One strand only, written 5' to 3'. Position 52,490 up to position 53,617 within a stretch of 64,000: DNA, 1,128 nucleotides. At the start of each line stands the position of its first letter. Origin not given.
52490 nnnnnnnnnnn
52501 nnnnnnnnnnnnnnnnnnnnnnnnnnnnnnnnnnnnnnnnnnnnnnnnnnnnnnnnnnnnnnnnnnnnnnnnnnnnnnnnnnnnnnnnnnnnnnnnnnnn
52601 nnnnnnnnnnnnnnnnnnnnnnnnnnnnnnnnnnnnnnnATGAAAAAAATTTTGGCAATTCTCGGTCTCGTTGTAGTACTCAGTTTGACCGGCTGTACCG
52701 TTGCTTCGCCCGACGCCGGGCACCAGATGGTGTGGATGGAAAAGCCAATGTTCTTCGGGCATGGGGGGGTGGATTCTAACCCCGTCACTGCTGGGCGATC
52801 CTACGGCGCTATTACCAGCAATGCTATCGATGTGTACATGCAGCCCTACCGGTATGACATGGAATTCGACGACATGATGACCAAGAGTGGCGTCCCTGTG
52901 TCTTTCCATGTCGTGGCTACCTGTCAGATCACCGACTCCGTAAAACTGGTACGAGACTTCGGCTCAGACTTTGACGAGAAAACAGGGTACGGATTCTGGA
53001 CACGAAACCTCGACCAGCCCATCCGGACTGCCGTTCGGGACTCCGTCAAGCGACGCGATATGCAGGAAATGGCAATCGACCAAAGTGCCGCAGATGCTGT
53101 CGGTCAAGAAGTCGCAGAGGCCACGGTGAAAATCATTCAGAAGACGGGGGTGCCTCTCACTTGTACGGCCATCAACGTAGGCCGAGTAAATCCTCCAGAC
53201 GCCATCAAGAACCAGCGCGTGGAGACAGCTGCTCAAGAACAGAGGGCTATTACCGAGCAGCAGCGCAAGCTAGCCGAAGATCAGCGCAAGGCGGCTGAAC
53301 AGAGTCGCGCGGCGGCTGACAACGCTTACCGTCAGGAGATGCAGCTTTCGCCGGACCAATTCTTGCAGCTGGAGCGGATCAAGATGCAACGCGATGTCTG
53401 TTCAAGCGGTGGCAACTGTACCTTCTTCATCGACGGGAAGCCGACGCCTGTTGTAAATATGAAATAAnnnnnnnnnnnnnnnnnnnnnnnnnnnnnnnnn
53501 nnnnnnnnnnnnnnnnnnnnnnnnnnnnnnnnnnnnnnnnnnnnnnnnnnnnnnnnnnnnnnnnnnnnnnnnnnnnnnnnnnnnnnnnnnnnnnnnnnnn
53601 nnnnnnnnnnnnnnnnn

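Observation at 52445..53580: SPFH lipoprotein gene flanked by a duplicated copy of the GH18 gene's 3' end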

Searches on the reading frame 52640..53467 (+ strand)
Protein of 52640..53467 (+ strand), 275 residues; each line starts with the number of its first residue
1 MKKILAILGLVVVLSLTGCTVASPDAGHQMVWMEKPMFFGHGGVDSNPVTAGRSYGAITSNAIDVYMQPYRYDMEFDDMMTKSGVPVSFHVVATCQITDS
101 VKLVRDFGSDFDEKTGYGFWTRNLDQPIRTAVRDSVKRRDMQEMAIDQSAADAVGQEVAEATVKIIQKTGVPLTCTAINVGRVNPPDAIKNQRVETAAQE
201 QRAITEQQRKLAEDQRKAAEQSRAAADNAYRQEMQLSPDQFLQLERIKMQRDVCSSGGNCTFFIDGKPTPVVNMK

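Call 6: search_protein_families(library=pfam, proteins=[window:52640-53467:+], max_evalue=0.01)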
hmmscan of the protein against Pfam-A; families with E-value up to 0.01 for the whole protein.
window:52640-53467:+ (275 aa): 1 family
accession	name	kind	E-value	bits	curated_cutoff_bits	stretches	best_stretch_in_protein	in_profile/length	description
PF01145.31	Band_7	-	1.1e-11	45.5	23.6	1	69-210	42-172/176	SPFH domain / Band 7 family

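Call 9: find_encoding_contigs(protein=window:52640-53467:+, flank=6000, max_places=10)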
Protein window:52640-53467:+ (275 aa): 4 contigs read that carry it; 3 places shown.
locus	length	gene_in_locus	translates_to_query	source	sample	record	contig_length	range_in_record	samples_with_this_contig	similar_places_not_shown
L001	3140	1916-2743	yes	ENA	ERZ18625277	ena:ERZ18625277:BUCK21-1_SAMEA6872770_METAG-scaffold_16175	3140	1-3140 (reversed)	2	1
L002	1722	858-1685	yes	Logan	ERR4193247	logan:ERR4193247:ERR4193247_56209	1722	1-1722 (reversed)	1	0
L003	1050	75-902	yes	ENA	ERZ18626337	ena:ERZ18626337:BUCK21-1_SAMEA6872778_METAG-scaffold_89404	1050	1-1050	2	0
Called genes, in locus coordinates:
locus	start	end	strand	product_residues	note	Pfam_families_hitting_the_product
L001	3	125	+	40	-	?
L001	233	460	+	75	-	PF04070:DUF378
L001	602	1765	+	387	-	PF00704:Glyco_hydro_18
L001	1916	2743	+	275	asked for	PF01145:Band_7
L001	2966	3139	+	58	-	?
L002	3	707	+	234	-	?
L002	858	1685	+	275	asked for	PF01145:Band_7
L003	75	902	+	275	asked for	PF01145:Band_7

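Call 11: find_homologous_proteins(query=window:52640-53467:+, max_evalue=0.00001)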
Query window:52640-53467:+ (275 aa): 1629 proteins with E <= 0.00001 among 2593 candidates; the best 120 are listed.
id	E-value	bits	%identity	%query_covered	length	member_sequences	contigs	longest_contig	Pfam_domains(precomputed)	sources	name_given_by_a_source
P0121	3.1e-180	615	100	100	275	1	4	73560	PF01145.32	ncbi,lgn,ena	-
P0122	7.4e-139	479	79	100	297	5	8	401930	PF01145.32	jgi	jgi:hypothetical protein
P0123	2.1e-138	478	81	94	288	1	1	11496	PF01145.32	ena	-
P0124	6.1e-135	467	75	100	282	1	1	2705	PF01145.32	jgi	jgi:hypothetical protein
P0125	2.7e-134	464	76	99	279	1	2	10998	PF01145.32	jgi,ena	jgi:hypothetical protein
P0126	3.0e-134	464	76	100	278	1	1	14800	PF01145.32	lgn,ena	-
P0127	5.7e-134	463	75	99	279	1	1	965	PF01145.32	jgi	jgi:hypothetical protein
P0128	1.0e-133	463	75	99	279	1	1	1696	PF01145.32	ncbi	-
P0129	1.3e-133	462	75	100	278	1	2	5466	PF01145.32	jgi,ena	-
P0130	2.5e-133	461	74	99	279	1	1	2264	PF01145.32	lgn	-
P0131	2.7e-133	461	74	99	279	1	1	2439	PF01145.32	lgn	-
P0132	3.6e-133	461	74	99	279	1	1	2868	PF01145.32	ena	-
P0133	3.8e-133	461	74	99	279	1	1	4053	PF01145.32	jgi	-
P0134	5.0e-133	460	76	96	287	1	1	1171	PF01145.32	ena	-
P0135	5.2e-133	460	74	99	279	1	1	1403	PF01145.32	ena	-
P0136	6.3e-133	460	75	100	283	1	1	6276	PF01145.32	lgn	-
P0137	9.9e-133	459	75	100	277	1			PF01145.32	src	-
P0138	1.2e-132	459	76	100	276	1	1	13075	PF01145.32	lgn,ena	-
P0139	1.4e-132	459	75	100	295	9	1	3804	PF01145.32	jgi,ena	-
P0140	1.4e-132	459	75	100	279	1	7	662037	PF01145.32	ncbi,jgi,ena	jgi:hypothetical protein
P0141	2.0e-132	458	74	100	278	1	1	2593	PF01145.32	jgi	jgi:hypothetical protein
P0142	2.6e-132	458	75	99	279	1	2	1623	PF01145.32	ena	-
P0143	6.1e-132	457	77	94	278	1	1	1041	PF01145.32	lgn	-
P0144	6.2e-132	457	77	94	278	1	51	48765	PF01145.32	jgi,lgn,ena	jgi:hypothetical protein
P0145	6.4e-132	457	74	99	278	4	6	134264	PF01145.32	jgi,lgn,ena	-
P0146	6.9e-132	457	76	98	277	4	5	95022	PF01145.32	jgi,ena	-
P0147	8.1e-132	456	74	100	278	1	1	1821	PF01145.32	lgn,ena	-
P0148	1.1e-131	456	75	100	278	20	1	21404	PF01145.32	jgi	jgi:hypothetical protein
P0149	1.1e-131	456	74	100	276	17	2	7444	PF01145.32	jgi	jgi:hypothetical protein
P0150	1.2e-131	456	74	99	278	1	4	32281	PF01145.32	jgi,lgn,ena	-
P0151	1.3e-131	456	74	100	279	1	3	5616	PF01145.32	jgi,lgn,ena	-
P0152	1.4e-131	456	74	99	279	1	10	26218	PF01145.32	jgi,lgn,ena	jgi:regulator of protease activity HflC (stomatin/prohibitin superfamily)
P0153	1.5e-131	455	75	99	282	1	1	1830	PF01145.32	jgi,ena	-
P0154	1.7e-131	455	75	100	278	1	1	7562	PF01145.32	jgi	jgi:SPFH domain / Band 7 family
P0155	1.9e-131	455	73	99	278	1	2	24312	PF01145.32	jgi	jgi:SPFH domain / Band 7 family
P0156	2.1e-131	455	74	99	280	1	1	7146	PF01145.32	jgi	jgi:hypothetical protein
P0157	2.2e-131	455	76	94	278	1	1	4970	PF01145.32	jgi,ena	-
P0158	2.3e-131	455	76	94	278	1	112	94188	PF01145.32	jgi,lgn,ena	jgi:hypothetical protein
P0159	2.5e-131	455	75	99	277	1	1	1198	PF01145.32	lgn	-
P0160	2.9e-131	455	76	94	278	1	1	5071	PF01145.32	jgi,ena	-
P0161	3.1e-131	454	77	94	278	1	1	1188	PF01145.32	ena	-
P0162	3.1e-131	454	74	100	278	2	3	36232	PF01145.32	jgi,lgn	jgi:hypothetical protein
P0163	3.3e-131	454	74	100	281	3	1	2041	PF01145.32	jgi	jgi:hypothetical protein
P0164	5.2e-131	454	75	100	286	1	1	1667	PF01145.32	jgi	jgi:hypothetical protein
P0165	5.3e-131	454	74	100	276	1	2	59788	PF01145.32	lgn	-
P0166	7.7e-131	453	72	99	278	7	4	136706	PF01145.32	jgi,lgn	jgi:SPFH domain/Band 7 family protein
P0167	1.0e-130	453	75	99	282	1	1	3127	PF01145.32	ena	-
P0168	1.0e-130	453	75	97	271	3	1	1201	PF01145.32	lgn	-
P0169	1.1e-130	453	73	100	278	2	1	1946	PF01145.32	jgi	-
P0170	1.2e-130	453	74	99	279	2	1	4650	PF01145.32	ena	-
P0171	1.5e-130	452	73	100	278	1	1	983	PF01145.32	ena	-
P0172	2.1e-130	452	74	100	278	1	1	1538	PF01145.32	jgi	jgi:hypothetical protein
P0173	2.2e-130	452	74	100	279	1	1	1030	PF01145.32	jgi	jgi:hypothetical protein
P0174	2.3e-130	452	74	98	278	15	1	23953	PF01145.32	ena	-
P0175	2.4e-130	452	74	99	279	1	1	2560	PF01145.32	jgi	jgi:regulator of protease activity HflC (stomatin/prohibitin superfamily)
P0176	2.6e-130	451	77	96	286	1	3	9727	PF01145.32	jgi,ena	jgi:hypothetical protein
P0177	2.7e-130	451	74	98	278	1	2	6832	PF01145.32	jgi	jgi:hypothetical protein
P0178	2.9e-130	451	76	94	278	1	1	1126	PF01145.32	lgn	-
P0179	4.5e-130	451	73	99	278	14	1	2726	PF01145.32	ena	-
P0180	5.9e-130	450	73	100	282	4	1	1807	PF01145.32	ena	-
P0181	9.3e-130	450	72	100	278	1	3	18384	PF01145.32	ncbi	-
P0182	9.6e-130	450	76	93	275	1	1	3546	PF01145.32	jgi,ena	-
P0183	1.7e-129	449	73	100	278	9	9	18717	PF01145.32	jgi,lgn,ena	jgi:hypothetical protein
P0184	1.9e-129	449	72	100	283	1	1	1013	PF01145.32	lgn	-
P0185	2.3e-129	448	76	99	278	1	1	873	PF01145.32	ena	-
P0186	3.8e-129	448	73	100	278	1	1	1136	PF01145.32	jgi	-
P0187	4.7e-129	447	71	100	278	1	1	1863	PF01145.32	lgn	-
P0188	6.3e-129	447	76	99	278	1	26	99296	PF01145.32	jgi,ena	jgi:hypothetical protein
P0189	1.6e-128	446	74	96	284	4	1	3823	PF01145.32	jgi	jgi:hypothetical protein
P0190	1.9e-128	445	73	99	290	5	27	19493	PF01145.32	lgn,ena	-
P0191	2.0e-128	445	75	99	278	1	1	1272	PF01145.32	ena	-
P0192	2.3e-128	445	73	100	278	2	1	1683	PF01145.32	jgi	jgi:hypothetical protein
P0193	2.4e-128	445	74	98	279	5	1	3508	PF01145.32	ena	-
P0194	2.9e-128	445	74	99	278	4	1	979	PF01145.32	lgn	-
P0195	3.0e-128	445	72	100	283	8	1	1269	PF01145.32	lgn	-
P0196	3.1e-128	445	72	99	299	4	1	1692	PF01145.32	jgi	jgi:hypothetical protein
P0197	4.5e-128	444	75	99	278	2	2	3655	PF01145.32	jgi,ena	-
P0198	4.6e-128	444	74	99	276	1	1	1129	PF01145.32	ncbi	-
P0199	4.7e-128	444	73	98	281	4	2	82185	PF01145.32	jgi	jgi:hypothetical protein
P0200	4.9e-128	444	73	100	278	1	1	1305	PF01145.32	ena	-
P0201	6.3e-128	444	72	100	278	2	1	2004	PF01145.32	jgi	jgi:hypothetical protein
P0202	6.3e-128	444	75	98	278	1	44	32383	PF01145.32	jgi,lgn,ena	jgi:hypothetical protein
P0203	6.4e-128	444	73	100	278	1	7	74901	PF01145.32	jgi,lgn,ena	jgi:hypothetical protein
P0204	6.5e-128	444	75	98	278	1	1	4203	PF01145.32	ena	-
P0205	7.0e-128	443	74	99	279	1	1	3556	PF01145.32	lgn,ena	-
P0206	9.7e-128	443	73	99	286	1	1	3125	PF01145.32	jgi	jgi:regulator of protease activity HflC (stomatin/prohibitin superfamily)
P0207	9.9e-128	443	73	98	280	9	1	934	PF01145.32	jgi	-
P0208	1.1e-127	443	72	100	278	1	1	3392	PF01145.32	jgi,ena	-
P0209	1.1e-127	443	75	97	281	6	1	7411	PF01145.32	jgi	jgi:hypothetical protein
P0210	1.2e-127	443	76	94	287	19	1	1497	PF01145.32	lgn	-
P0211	1.2e-127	443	75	99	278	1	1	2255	PF01145.32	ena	-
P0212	1.7e-127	442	75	98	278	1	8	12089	PF01145.32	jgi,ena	jgi:hypothetical protein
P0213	2.1e-127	442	72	100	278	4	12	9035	PF01145.32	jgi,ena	jgi:hypothetical protein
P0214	2.2e-127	442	73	100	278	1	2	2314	PF01145.32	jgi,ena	jgi:hypothetical protein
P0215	2.3e-127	442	73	100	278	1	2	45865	PF01145.32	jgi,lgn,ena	jgi:hypothetical protein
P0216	2.4e-127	442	72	100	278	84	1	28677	PF01145.32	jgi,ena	jgi:hypothetical protein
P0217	2.4e-127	442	73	100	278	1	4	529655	PF01145.32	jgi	jgi:hypothetical protein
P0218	2.6e-127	442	72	99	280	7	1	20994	PF01145.32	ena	-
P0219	3.3e-127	441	74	99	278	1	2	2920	PF01145.32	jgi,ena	-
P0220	3.4e-127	441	75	98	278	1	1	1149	PF01145.32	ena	-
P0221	5.8e-127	440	75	98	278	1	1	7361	PF01145.32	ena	-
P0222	6.4e-127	440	73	98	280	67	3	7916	PF01145.32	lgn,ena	-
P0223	7.7e-127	440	72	100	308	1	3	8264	PF01145.32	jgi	jgi:hypothetical protein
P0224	8.0e-127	440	72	100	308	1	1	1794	PF01145.32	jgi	jgi:hypothetical protein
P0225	8.7e-127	440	73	99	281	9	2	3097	PF01145.32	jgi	jgi:hypothetical protein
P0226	8.8e-127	440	73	99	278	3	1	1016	PF01145.32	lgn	-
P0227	1.0e-126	440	72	98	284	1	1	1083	PF01145.32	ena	-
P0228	1.2e-126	439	74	100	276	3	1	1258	PF01145.32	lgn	-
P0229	1.2e-126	439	72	100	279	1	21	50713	PF01145.32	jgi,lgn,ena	-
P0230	3.0e-126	438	73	98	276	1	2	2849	PF01145.32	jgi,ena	-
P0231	3.8e-126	438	72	100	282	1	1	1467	PF01145.32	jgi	jgi:hypothetical protein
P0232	4.2e-126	438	72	97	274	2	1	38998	PF01145.32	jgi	jgi:hypothetical protein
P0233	4.6e-126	438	74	99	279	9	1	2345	PF01145.32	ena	-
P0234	5.0e-126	437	72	99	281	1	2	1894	PF01145.32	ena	-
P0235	6.0e-126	437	72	99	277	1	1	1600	PF01145.32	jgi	jgi:hypothetical protein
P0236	6.2e-126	437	72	99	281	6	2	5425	PF01145.32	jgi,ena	jgi:hypothetical protein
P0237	6.9e-126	437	71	100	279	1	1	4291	PF01145.32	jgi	jgi:hypothetical protein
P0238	1.4e-125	436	70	99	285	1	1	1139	PF01145.32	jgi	jgi:hypothetical protein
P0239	1.6e-125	436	71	100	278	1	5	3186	PF01145.32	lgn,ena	-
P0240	1.7e-125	436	72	99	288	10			PF01145.32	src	-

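Call 14: find_encoding_contigs(protein=P0122, flank=5000, max_places=4)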
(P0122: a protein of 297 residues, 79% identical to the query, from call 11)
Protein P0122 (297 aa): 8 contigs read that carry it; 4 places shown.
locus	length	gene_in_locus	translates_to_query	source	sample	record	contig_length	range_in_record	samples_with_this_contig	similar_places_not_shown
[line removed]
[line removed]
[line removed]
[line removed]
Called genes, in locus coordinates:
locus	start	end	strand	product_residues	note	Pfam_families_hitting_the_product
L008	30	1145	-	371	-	PF00733:Asn_synthase (weak), PF03054:tRNA_Me_trans, PF20259:tRNA_Me_trans_M, PF20258:tRNA_Me_trans_C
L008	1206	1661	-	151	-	PF06155:GBBH-like_N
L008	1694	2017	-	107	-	PF03083:MtN3_slv, PF04193:PQ-loop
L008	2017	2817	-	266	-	PF01925:TauE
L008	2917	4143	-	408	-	-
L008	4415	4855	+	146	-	PF00011:HSP20, PF17886:ArsA_HSP20 (weak)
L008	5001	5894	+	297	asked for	PF01145:Band_7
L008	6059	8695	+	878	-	PF02861:Clp_N, PF23569:NBD_SMAX1, PF00004:AAA, PF17871:AAA_lid_9, PF00004:AAA, PF07724:AAA_2, PF07728:AAA_5, PF10431:ClpB_D2-small, +7 more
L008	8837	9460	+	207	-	PF00881:Nitroreductase, PF14512:TM1586_NiRdase (faint), PF00881:Nitroreductase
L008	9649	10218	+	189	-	PF02698:DUF218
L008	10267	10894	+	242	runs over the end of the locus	-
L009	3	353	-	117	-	?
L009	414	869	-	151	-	PF06155:GBBH-like_N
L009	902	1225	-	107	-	PF03083:MtN3_slv, PF04193:PQ-loop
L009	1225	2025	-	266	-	PF01925:TauE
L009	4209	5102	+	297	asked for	PF01145:Band_7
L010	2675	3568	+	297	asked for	PF01145:Band_7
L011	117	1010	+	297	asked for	PF01145:Band_7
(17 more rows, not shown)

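Call 19: find_encoding_contigs(protein=P0123, flank=5000, max_places=3)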
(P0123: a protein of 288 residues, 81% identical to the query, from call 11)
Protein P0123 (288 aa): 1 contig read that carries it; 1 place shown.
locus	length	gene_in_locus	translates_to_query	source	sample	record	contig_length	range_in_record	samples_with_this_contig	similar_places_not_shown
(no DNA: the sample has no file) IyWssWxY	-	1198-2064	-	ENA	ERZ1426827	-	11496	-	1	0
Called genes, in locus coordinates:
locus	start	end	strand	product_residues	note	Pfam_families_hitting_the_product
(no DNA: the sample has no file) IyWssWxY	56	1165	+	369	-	-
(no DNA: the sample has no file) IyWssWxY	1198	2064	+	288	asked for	PF01145:Band_7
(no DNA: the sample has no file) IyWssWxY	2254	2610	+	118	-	-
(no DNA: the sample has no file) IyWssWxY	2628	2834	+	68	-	-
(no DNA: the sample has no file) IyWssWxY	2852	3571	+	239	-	-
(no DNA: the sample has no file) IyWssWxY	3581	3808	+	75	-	PF00196:GerE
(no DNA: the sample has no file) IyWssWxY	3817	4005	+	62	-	-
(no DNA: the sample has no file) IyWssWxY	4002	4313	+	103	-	-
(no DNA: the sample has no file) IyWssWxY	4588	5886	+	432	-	PF12705:PDDEXK_1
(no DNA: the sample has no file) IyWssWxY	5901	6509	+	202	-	-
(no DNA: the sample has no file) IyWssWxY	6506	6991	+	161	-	-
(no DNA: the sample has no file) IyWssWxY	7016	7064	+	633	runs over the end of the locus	PF02463:SMC_N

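Call 21: find_related_loci(query=A2, collection=genome_contigs, flank=4000)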
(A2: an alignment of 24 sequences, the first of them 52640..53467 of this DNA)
Query A2 (275 aa) in genome_contigs; peptide patterns used: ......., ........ (x = any residue, [..] = any of these).
125 stretches matched a pattern; 38 encode a relative of the query (tblastn E <= 1e-3); 37 distinct loci.
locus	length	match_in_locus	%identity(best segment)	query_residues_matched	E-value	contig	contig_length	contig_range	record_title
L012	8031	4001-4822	75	2-274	1e-142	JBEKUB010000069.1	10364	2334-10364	MAG: Terracidiphilus sp. isolate SPRUCE 571 SPRUCE_571_69, whole genome shotgun sequence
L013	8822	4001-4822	75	1-274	4e-142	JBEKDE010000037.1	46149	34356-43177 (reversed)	MAG: Terracidiphilus sp. isolate SPRUCE 176 SPRUCE_176_37, whole genome shotgun sequence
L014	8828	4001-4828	75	1-274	7e-142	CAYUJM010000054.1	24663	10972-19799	MAG TPA_asm: uncultured Terracidiphilus sp. isolate binchicken_co3_31 genome assembly, contig: NODE_6336_length_24663_co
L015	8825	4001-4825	79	1-273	5e-141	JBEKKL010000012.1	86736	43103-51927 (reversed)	MAG: Terracidiphilus sp. isolate SPRUCE 346 SPRUCE_346_12, whole genome shotgun sequence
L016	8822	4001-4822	75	1-274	8e-141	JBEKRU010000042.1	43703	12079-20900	MAG: Terracidiphilus sp. isolate SPRUCE 518 SPRUCE_518_42, whole genome shotgun sequence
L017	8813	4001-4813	73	4-274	4e-140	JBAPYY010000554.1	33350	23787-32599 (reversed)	MAG: Terracidiphilus sp. isolate MFD00328_ilm_asm_bin13 k127_189947, whole genome shotgun sequence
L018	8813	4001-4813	74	4-274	6e-139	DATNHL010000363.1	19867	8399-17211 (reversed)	MAG TPA_asm: Terracidiphilus sp. isolate SMAG_U11346 k141_1624758, whole genome shotgun sequence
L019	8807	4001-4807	74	6-274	9e-139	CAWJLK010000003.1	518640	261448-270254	MAG: uncultured Acidobacteriaceae bacterium isolate MFD05705.bin.2.20 genome assembly, contig: contig_29062, whole genom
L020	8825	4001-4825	72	1-274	3e-137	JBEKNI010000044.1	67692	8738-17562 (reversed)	MAG: Terracidiphilus sp. isolate SPRUCE 413 SPRUCE_413_44, whole genome shotgun sequence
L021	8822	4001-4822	72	1-274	5e-137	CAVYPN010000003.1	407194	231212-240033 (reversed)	MAG: uncultured Acidobacteriaceae bacterium isolate MFD05513.bin.1.110 genome assembly, contig: contig_25091, whole geno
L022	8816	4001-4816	74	4-274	7e-137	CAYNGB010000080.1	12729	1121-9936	MAG TPA_asm: uncultured Terracidiphilus sp. isolate binchicken_co3_289 genome assembly, contig: NODE_15986_length_12729_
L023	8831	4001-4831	72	3-274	2e-136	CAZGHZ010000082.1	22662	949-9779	MAG TPA_asm: uncultured Terracidiphilus sp. isolate binchicken_co3_572 genome assembly, contig: NODE_7181_length_22662_c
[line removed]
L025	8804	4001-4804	75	5-271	5e-136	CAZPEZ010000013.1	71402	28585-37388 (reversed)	MAG TPA_asm: uncultured Terracidiphilus sp. isolate binchicken_co3_577 genome assembly, contig: NODE_1006_length_71402_c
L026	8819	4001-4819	75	1-271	1e-135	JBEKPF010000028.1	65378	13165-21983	MAG: Terracidiphilus sp. isolate SPRUCE 458 SPRUCE_458_28, whole genome shotgun sequence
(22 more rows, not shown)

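Call 48: search_protein_families(library=ncbifam, proteins=[window:52640-53467:+], max_evalue=0.01)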
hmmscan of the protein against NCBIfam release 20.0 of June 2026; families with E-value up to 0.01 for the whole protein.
window:52640-53467:+ (275 aa): 0 families

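Call 56: search_protein_families(library=padloc, proteins=[window:52640-53467:+], max_evalue=0.01)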
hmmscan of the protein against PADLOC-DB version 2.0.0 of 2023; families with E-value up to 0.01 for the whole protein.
window:52640-53467:+ (275 aa): 1 family
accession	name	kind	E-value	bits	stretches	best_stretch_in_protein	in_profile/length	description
PDLC05041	PDC-S57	-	0.0093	13.6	0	81-105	37-61/212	-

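Call 57: find_related_loci(query=A2, collection=viral_contigs, flank=5000)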
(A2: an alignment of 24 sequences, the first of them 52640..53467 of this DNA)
Query A2 (275 aa) in viral_contigs; peptide patterns used: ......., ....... (x = any residue, [..] = any of these).
32 stretches matched a pattern; 9 encode a relative of the query (tblastn E <= 1e-3); 9 distinct loci.
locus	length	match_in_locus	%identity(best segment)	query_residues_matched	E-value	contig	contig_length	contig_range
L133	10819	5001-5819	74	2-274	3e-141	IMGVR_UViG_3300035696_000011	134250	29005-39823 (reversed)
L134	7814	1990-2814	67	1-269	3e-126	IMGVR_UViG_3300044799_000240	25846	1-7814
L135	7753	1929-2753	66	1-269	6e-124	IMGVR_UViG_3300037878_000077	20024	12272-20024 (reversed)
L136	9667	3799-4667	71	1-274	1e-118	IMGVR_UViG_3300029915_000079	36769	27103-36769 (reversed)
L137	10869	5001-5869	71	1-274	1e-118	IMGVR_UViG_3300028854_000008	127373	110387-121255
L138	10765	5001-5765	52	5-268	3e-90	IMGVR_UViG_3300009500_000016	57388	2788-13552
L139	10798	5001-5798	48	1-274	7e-88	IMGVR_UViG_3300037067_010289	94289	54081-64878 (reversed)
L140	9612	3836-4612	50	3-272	2e-81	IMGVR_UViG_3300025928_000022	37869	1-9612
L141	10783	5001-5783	47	7-275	1e-78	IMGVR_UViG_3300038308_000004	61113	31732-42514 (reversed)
